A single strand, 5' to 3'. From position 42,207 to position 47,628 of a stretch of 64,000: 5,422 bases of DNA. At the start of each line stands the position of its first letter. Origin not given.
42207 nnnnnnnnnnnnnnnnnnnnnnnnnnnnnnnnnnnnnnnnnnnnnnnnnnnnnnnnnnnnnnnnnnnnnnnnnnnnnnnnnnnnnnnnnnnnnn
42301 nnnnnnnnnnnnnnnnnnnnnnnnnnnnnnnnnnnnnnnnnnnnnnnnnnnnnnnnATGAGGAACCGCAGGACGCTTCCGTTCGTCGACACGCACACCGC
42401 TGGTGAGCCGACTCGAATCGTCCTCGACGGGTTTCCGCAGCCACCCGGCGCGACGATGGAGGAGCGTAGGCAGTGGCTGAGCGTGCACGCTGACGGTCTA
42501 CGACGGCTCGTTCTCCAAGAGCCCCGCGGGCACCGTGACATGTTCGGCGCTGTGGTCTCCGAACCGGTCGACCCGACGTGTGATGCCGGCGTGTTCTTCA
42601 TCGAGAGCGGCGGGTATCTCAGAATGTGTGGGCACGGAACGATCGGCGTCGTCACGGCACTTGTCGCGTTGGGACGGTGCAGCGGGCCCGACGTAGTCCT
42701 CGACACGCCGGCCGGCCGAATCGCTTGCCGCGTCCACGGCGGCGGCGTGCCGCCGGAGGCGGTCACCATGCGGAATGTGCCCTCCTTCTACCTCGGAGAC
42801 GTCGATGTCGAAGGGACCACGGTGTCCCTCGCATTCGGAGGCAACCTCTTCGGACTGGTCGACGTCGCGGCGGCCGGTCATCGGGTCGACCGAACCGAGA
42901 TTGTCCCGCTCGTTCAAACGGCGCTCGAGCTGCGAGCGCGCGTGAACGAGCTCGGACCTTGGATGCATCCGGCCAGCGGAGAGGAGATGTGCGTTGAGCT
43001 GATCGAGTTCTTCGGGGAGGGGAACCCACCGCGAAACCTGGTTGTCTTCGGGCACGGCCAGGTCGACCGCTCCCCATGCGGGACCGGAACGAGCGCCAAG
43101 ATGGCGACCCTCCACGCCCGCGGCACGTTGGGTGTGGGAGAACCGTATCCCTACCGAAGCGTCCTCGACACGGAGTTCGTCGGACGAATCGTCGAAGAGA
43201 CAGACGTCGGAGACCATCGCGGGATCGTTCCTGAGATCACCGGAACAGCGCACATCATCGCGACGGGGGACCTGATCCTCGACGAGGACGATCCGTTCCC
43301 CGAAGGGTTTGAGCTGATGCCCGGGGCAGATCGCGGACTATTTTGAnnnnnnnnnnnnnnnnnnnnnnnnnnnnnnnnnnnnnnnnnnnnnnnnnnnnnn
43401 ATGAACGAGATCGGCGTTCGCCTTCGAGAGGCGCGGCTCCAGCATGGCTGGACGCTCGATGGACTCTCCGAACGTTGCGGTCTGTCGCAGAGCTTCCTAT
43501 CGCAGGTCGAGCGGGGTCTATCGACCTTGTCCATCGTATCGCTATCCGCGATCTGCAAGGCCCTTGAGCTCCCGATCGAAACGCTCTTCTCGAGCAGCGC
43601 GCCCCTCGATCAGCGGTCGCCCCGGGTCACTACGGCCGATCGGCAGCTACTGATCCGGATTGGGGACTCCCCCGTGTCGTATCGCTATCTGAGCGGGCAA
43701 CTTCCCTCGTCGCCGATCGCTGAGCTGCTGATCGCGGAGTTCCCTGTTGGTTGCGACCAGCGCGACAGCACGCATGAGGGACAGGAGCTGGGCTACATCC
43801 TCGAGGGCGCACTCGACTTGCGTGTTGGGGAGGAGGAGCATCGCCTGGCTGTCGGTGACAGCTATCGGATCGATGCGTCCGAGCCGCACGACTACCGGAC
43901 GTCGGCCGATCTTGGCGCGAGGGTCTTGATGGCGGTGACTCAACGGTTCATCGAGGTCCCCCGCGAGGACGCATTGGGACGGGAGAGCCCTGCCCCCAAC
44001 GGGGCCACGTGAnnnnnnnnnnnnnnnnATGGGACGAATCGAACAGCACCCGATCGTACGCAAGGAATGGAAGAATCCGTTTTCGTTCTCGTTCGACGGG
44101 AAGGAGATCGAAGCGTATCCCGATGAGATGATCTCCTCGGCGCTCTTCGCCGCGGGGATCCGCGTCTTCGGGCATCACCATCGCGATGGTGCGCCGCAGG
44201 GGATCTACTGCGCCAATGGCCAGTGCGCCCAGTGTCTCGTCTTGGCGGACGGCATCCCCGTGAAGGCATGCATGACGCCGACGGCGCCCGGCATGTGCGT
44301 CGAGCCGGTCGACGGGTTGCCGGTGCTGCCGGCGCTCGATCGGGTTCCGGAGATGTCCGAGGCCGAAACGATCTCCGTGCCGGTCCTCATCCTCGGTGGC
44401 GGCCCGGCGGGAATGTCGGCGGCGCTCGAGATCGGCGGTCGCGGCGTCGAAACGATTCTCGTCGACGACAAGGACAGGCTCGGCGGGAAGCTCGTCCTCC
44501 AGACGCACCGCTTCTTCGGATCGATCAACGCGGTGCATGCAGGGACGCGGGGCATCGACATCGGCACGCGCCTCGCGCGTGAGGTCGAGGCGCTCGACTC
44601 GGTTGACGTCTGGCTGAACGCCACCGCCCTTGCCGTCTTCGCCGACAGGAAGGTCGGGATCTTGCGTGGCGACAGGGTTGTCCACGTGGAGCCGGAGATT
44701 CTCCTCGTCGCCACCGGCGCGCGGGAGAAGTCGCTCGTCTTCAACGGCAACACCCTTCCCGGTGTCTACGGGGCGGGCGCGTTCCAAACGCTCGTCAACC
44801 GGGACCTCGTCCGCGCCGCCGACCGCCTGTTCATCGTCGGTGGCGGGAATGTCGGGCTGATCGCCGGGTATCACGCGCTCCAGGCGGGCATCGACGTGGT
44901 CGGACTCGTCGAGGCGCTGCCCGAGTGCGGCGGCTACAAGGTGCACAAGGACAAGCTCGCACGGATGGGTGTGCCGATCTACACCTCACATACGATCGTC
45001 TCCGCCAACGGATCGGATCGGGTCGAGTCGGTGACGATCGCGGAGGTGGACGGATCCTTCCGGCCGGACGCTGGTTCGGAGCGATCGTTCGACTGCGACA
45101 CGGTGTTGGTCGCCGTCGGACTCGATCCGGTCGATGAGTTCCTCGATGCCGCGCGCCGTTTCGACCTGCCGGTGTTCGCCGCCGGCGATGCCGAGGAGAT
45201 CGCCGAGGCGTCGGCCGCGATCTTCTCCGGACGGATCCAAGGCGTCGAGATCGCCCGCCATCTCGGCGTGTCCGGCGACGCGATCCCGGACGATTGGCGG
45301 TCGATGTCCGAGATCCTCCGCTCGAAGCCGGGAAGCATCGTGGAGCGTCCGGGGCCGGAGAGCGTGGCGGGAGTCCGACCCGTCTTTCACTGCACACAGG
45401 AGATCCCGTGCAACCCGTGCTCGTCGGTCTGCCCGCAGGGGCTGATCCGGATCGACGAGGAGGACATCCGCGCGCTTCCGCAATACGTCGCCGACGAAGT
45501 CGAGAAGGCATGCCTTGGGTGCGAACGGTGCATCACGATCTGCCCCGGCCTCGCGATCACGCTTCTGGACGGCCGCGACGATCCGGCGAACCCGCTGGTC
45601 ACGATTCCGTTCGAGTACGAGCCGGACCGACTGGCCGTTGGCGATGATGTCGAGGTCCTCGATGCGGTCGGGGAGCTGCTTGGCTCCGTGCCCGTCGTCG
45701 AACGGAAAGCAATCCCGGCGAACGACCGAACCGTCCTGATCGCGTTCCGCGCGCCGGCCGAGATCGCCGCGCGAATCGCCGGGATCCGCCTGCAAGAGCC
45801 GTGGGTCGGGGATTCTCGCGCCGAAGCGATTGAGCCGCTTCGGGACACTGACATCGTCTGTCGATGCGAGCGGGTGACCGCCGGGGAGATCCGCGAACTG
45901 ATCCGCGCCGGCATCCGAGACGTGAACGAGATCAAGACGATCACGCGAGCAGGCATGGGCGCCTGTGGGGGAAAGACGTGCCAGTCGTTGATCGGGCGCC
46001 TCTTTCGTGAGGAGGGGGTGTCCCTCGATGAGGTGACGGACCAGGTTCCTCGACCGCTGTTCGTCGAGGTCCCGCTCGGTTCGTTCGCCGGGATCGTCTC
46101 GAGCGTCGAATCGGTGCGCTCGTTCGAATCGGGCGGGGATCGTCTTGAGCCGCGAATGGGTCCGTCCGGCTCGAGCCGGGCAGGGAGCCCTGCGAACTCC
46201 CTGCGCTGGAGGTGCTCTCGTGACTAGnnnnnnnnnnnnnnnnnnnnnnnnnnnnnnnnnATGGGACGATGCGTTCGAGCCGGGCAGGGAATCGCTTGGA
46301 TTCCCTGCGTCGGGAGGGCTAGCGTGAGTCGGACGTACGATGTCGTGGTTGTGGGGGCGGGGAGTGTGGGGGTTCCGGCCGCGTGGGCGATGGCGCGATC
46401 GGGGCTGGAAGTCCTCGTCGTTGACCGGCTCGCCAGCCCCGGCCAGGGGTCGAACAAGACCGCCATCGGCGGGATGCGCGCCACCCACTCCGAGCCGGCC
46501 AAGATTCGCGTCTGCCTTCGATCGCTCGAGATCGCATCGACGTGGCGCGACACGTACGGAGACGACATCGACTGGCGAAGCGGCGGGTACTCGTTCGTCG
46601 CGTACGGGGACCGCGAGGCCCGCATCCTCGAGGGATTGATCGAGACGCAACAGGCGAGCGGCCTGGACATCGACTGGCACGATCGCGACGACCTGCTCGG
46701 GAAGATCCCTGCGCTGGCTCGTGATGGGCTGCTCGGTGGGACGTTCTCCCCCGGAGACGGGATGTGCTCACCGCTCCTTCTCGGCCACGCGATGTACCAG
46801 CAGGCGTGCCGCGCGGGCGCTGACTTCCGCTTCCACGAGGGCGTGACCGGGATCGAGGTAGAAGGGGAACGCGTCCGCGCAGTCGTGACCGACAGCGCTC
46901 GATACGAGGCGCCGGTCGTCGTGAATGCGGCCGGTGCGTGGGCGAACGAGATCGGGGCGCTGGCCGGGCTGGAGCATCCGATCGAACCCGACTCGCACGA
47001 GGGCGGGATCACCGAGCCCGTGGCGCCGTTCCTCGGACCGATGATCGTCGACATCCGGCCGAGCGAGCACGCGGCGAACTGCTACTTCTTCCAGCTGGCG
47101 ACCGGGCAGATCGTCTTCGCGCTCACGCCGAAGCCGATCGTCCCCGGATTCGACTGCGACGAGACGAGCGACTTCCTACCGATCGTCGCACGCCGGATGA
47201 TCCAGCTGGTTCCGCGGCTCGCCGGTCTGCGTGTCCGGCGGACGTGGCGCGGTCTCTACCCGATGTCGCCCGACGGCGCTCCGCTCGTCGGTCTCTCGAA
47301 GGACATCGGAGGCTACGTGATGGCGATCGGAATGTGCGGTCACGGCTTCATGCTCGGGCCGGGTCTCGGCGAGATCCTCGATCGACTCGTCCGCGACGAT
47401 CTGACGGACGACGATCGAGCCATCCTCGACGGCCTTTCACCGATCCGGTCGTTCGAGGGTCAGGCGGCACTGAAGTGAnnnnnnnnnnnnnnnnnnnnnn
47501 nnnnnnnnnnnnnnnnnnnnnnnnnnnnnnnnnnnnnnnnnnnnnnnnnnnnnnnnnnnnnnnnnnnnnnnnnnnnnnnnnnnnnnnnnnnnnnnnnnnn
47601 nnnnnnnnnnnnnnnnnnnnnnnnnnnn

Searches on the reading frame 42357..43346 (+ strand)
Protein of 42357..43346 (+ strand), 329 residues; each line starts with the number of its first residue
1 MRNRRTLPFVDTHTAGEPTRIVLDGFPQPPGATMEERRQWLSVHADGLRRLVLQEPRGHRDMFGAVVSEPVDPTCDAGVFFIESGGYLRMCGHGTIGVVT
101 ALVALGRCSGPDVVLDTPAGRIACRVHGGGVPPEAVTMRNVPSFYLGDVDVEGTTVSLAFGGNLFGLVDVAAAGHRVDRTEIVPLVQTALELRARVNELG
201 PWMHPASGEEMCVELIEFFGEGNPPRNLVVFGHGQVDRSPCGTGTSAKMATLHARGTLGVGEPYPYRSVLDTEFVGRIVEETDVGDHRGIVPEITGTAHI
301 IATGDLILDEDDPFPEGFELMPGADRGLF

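Call 58: search_protein_families(library=pfam, proteins=[window:42357-43346:+], max_evalue=0.00001)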
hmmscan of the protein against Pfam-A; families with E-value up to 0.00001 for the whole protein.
window:42357-43346:+ (329 aa): 1 family
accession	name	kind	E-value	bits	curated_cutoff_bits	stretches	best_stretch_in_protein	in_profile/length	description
PF05544.16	Pro_racemase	-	6.3e-90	302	27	1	10-318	2-324/325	Proline racemase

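Call 62: search_protein_families(library=ncbifam, proteins=[window:42357-43346:+], max_evalue=0.01)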
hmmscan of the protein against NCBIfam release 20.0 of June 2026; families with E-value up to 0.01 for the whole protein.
window:42357-43346:+ (329 aa): 6 families
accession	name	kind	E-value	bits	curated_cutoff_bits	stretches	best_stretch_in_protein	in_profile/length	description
NF010576.0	PRK13969.1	equivalog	9.4e-90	300.9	556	1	1-320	1-334/335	proline racemase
NF010578.0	PRK13971.1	equivalog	3e-73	246.8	376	1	5-320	4-332/333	4-hydroxyproline epimerase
NF045511.1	TransHydProDhtase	equivalog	7.1e-71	239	540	1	1-318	1-332/335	trans-3-hydroxy-L-proline dehydratase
NF052296.1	HdxProlEpimProt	equivalog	1e-60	205.7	450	1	9-318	3-308/309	4-hydroxyproline epimerase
NF047722.1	T3LHypDht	equivalog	2.2e-53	181.5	550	1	1-320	1-335/341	trans-3-hydroxy-L-proline dehydratase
NF010577.0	PRK13970.1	equivalog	5.8e-53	180.2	442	1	7-317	5-308/311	4-hydroxyproline epimerase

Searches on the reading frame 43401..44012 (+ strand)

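Call 58: search_protein_families(library=pfam, proteins=[window:43401-44012:+], max_evalue=0.00001)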
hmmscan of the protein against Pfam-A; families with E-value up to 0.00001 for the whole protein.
window:43401-44012:+ (203 aa): 5 families
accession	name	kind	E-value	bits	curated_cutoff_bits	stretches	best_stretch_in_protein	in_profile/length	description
PF07883.17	Cupin_2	-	3.3e-14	52.8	27.2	1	112-178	3-69/70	Cupin domain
PF01381.28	HTH_3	-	8.7e-12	45.3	23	1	8-61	1-54/55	Helix-turn-helix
PF13560.12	HTH_31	-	4e-10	40.3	27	1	3-59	1-58/64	Helix-turn-helix domain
PF13443.12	HTH_26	-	6.6e-07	29.9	22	1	7-64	1-59/63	Cro/C1-type HTH DNA-binding domain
PF12844.13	HTH_19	-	4.5e-06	26.9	30.2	1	5-63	1-59/64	Helix-turn-helix domain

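Call 62: search_protein_families(library=ncbifam, proteins=[window:43401-44012:+], max_evalue=0.01)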
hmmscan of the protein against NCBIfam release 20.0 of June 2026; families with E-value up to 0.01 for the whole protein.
window:43401-44012:+ (203 aa): 9 families
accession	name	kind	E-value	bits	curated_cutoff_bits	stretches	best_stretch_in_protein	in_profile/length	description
NF007408.0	PRK09943.1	equivalog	1.9e-20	73.2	211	1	4-180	8-181/185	HTH-type transcriptional regulator PuuR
NF041677.1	trans_regClgR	equivalog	8.9e-11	41.9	170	1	4-67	9-72/113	transcriptional regulator ClgR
NF006015.0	PRK08154.1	subfamily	8.2e-10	38.3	204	1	2-67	29-94/314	anaerobic benzoate catabolism transcriptional regulator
TIGR03070.1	couple_hipB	subfamily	1.4e-07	31.3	71.65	1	3-57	2-56/58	type II toxin-antitoxin system Y4mF family antitoxin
NF010465.0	PRK13890.1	equivalog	2.2e-06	27.8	96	1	17-72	19-73/121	conjugal transfer protein TrbA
NF047948.1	male_kill_WMK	equivalog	2.2e-06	27.3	300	1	3-66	5-68/300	WO male-killing family protein Wmk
NF046032.1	TransRegSlrRBacil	equivalog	3.8e-05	23.8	250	1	5-67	3-66/149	HTH-type transcriptional regulator SlrR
NF007271.0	PRK09726.1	equivalog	0.00094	19.1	79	1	9-59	18-68/88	type II toxin-antitoxin system antitoxin HipB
NF041951.1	phage_RstR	subfamily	0.0033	17.7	80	1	4-67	3-66/108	RstR family transcriptional repressor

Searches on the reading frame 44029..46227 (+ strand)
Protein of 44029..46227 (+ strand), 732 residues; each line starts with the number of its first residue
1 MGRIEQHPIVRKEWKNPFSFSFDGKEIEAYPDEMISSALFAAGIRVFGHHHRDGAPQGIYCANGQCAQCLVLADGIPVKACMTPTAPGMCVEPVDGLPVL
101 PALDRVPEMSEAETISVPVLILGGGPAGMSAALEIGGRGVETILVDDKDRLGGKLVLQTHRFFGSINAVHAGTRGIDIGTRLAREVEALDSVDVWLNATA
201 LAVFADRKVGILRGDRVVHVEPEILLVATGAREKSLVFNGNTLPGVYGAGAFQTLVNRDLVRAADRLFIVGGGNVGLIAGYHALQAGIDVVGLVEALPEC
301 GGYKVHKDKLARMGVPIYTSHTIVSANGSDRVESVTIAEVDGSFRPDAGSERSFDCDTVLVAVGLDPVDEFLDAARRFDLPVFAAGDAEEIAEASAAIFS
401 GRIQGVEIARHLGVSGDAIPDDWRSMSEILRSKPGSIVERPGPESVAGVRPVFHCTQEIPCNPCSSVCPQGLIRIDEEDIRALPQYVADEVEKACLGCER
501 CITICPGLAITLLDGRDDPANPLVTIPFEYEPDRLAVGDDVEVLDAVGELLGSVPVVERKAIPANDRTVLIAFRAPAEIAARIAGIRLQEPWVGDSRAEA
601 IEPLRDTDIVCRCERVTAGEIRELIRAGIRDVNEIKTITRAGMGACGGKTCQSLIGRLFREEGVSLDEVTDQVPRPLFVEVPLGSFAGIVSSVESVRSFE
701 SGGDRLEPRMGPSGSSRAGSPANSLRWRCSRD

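Call 58: search_protein_families(library=pfam, proteins=[window:44029-46227:+], max_evalue=0.00001)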
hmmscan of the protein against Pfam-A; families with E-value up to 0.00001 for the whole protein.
window:44029-46227:+ (732 aa): 9 families
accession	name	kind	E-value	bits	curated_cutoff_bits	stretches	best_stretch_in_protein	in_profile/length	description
PF07992.20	Pyr_redox_2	-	2.4e-23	83.4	26.1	1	119-375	3-247/291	Pyridine nucleotide-disulphide oxidoreductase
PF13510.11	Fer2_4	-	4.9e-22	78.2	22.8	1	16-93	2-79/82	2Fe-2S iron-sulfur cluster binding domain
PF04324.20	Fer2_BFD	-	5.1e-12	46.4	26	1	609-660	1-49/50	BFD-like [2Fe-2S] binding domain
PF12831.13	FAD_oxidored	-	5.6e-08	32.9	27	1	119-164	2-47/416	FAD dependent oxidoreductase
PF00070.33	Pyr_redox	-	7.5e-08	33.2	22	0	266-338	1-80/82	Pyridine nucleotide-disulphide oxidoreductase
PF00890.30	FAD_binding_2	-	1.4e-06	28.2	20.4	0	119-172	2-51/414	FAD binding domain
PF03486.20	HI0933_like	-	2.3e-06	27.7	50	0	119-158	3-42/244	HI0933-like protein Rossmann domain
PF13450.12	NAD_binding_8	-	7.7e-06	26.5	21.9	0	121-154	1-34/68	NAD(P)-binding Rossmann-like domain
PF12838.12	Fer4_7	-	7.8e-06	26.7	27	1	460-506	4-49/52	4Fe-4S dicluster domain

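Call 62: search_protein_families(library=ncbifam, proteins=[window:44029-46227:+], max_evalue=0.01)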
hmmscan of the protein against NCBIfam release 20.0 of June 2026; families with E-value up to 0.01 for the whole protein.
window:44029-46227:+ (732 aa): 71 families (the best 25 are shown)
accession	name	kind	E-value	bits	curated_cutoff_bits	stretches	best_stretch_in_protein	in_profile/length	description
TIGR01372.1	soxA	subfamily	1.6e-43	148.7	1164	3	96-368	149-423/996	sarcosine oxidase subunit alpha family protein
TIGR02374.1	nitri_red_nirB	equivalog_domain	1e-13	50.6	578.35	1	578-665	387-471/794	nitrite reductase large subunit NirB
NF041087.1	bile_acid_BaiCD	equivalog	4.4e-13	48.2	825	2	117-157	381-421/642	bile acid Fe-S flavoenzyme BaiCD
NF009410.0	PRK12771.1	subfamily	2.9e-12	46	516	2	117-155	139-177/566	NAD(P)-binding protein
TIGR01292.1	TRX_reduct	equivalog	7.1e-12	44.7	343.45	1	119-375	3-246/300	thioredoxin-disulfide reductase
TIGR03140.1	AhpF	equivalog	2.1e-11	43.1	502.9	1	116-374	212-457/515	alkyl hydroperoxide reductase subunit F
NF045599.1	bili_reduct_long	exception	2.6e-11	42.5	750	1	118-401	383-634/641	bilirubin reductase, long form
TIGR03377.1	glycerol3P_GlpA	equivalog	5.3e-11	41.7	552.8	1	601-665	414-479/530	anaerobic glycerol-3-phosphate dehydrogenase subunit GlpA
TIGR03997.1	mycofact_OYE_2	equivalog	1.4e-09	36.9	793.15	1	117-405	380-642/645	mycofactocin system FadH/OYE family oxidoreductase 2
TIGR01350.1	lipoamide_DH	equivalog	7.1e-09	34.9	408.8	1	205-367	115-269/461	dihydrolipoyl dehydrogenase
NF008313.0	PRK11101.1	equivalog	2.4e-08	33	425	1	605-660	428-484/548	anaerobic glycerol-3-phosphate dehydrogenase subunit A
NF040770.1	hetero_SS_HdrA2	exception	2.7e-08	32.4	1100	1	111-159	134-182/777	CoB-CoM heterodisulfide reductase HdrA2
NF004780.0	PRK06126.1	subfamily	2.1e-07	29.6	445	1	112-149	4-41/552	hypothetical protein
NF006002.0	PRK08132.1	subfamily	2.4e-07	29.5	416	1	107-152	16-61/552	FAD-dependent oxidoreductase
NF007205.0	PRK09626.1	equivalog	6.1e-07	29.4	93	1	460-514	21-75/105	2-oxoglutarate-acceptor oxidoreductase subunit OorD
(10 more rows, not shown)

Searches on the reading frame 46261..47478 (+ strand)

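Call 58: search_protein_families(library=pfam, proteins=[window:46261-47478:+], max_evalue=0.00001)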
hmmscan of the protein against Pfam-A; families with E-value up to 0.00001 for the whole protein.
window:46261-47478:+ (405 aa): 7 families
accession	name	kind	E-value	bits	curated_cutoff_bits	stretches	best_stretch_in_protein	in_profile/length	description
PF01266.30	DAO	-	2.5e-58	198.8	27.9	1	27-374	1-351/353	FAD dependent oxidoreductase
PF12831.13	FAD_oxidored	-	1.5e-09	38.1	27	0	27-61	1-35/416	FAD dependent oxidoreductase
PF07992.20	Pyr_redox_2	-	6.8e-07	29.4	26.1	0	27-65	2-182/291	Pyridine nucleotide-disulphide oxidoreductase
PF01494.25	FAD_binding_3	-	8.9e-07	28.9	22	0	26-62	2-38/349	FAD binding domain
PF01946.23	Thi4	-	1.3e-06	28.3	26.2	1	26-72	18-62/235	Thi4 family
PF00890.30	FAD_binding_2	-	2.5e-06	27.4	20.4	0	27-80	1-53/414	FAD binding domain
PF01134.28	GIDA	-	5e-06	26.3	22.1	0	27-72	1-47/391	Glucose inhibited division protein A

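Call 62: search_protein_families(library=ncbifam, proteins=[window:46261-47478:+], max_evalue=0.01)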
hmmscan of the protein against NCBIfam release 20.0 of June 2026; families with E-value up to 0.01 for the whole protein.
window:46261-47478:+ (405 aa): 93 families (the best 25 are shown)
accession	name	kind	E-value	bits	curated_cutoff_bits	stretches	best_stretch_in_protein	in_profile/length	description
TIGR02352.1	thiamin_ThiO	equivalog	3.2e-33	115.3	250.8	2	28-236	1-215/351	glycine oxidase ThiO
NF008425.0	PRK11259.1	equivalog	2.9e-28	98.9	257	2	24-241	3-216/377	N-methyl-L-tryptophan oxidase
NF001933.0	PRK00711.1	subfamily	5.1e-27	94.9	383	3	96-242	123-271/429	D-amino acid dehydrogenase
TIGR01373.1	soxB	subfamily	7.6e-21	74.4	529.45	1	21-380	26-385/407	sarcosine oxidase subunit beta family protein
TIGR03364.1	HpnW_proposed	hypoth_equivalog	2.7e-18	66.2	285.1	1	26-207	1-176/365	TIGR03364 family FAD-dependent oxidoreductase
TIGR01377.1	soxA_mon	subfamily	3.2e-18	65.7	479.65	1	26-243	1-215/381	amino oxidase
TIGR03377.1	glycerol3P_GlpA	equivalog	5.4e-14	51.6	552.8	1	27-242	1-218/530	anaerobic glycerol-3-phosphate dehydrogenase subunit GlpA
NF002480.1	PRK01747.1-1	equivalog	7.4e-12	44.5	540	1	23-232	246-456/645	bifunctional tRNA (5-methylaminomethyl-2-thiouridine)(34)-methyltransferase MnmC2/FAD-dependent 5-carboxymethylaminomethyl-2-thiouridine(34)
NF006130.0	PRK08274.1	equivalog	3.3e-11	42.7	369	1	24-84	4-64/467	FAD-dependent tricarballylate dehydrogenase TcuA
NF040813.1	pro_dh_Thprot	equivalog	9.7e-11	41.4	600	1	253-377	229-348/362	D-proline dehydrogenase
TIGR02032.1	GG-red-SF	subfamily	1.3e-10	41.4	158.8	1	26-62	1-37/297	geranylgeranyl reductase family protein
NF033460.1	glycerol3P_ox_II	equivalog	1.9e-10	40.4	460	1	25-238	1-218/361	type 2 glycerol-3-phosphate oxidase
NF008726.1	PRK11728.1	equivalog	3.6e-10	39.2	299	1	26-239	1-213/389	L-2-hydroxyglutarate oxidase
TIGR03197.1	MnmC_Cterm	equivalog_domain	5.7e-10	38.8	174.2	1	27-235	1-210/400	FAD-dependent 5-carboxymethylaminomethyl-2-thiouridine(34) oxidoreductase MnmC1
NF045637.1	carotdesatCrtDProt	equivalog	1.7e-09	36.8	580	2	28-62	1-35/485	1-hydroxycarotenoid 3,4-desaturase CrtD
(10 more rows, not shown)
